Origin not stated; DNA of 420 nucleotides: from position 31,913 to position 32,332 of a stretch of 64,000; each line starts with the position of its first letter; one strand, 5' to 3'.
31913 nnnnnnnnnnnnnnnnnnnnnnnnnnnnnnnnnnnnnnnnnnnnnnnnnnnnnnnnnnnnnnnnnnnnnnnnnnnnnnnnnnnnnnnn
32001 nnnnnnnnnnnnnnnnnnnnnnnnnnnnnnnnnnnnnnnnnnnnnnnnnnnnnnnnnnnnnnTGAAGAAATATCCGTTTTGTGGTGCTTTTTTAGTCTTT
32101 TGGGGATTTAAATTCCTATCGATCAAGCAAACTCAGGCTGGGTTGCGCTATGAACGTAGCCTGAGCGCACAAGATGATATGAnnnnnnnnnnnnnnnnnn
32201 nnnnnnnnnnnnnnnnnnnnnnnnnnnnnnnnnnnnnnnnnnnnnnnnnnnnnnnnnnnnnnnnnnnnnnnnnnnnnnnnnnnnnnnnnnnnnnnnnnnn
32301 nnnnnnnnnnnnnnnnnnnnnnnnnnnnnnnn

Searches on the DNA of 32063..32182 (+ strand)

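Call 36: search_dna_similar(query=window:32063-32182:+, collection=ecoli_genomes, mode=near, max_rows=15)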
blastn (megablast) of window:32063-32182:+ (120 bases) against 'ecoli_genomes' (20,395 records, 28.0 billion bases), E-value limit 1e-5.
Records with a match: 5735; places in all: 6028; records where one place covers at least 80% of the query: 1.
Genomes with a match: 5328 of 5426; with a place that covers at least 80% of the query: 1. Places per genome that has any: lowest 1, median 1, highest 20. On chromosomes: 5339 places; on plasmids: 689.
Best place of each record, by identity: >=99% 482; 95-99% 3122; 90-95% 2096; 80-90% 35.
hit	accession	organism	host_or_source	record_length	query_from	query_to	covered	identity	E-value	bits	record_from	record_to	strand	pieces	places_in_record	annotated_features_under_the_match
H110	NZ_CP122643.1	Escherichia coli strain ETEC4079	Sus scrofa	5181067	1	120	100%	100.0%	2e-55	222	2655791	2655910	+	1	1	TonB-dependent receptor domain-containing protein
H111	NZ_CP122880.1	Escherichia coli strain ETEC1716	Sus scrofa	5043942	1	73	61%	96.0%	9e-25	121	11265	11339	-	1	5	dgoD: galactonate dehydratase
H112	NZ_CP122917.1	Escherichia coli strain ETEC1706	Sus scrofa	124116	1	75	63%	93.3%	2e-21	110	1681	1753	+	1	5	none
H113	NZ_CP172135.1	Escherichia coli strain GF131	chicken meat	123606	1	73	61%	94.5%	5e-22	111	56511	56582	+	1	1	none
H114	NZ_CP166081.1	Escherichia coli strain CEA224S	Homo sapiens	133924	1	73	61%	94.5%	5e-22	111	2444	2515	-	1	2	none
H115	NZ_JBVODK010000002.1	Escherichia coli strain 52F4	Calf of Bos taurus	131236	1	73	61%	94.5%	5e-22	111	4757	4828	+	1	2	none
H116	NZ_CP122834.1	Escherichia coli strain ETEC1730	Sus scrofa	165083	1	72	60%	95.8%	1e-23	117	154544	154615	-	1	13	virB11: P-type DNA transfer ATPase VirB11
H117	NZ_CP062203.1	Escherichia coli strain K_EC180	swine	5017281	1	70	58%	98.6%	2e-25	122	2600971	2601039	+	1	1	none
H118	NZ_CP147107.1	Escherichia coli strain KKa014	river water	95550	1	70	58%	97.2%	3e-24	119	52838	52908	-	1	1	DUF6685 family protein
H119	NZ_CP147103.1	Escherichia coli strain KFu021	river water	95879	1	70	58%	97.2%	3e-24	119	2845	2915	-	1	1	DUF6685 family protein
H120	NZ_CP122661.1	Escherichia coli strain ETEC4073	Sus scrofa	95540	1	70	58%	97.1%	3e-24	119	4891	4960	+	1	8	hypothetical protein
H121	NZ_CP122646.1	Escherichia coli strain ETEC4079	Sus scrofa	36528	1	67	56%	100.0%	7e-26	124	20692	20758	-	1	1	Tn3 family transposase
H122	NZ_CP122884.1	Escherichia coli strain ETEC1716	Sus scrofa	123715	1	71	59%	94.4%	7e-21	108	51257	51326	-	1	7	glycosyltransferase family 1 protein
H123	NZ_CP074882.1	Escherichia coli strain 2010C_5028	Homo sapiens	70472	1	70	58%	95.7%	5e-22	111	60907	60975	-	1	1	3'-5' exonuclease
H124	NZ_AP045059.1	Escherichia coli strain JNE25-005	Homo sapiens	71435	1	70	58%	95.7%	5e-22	111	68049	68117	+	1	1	3'-5' exonuclease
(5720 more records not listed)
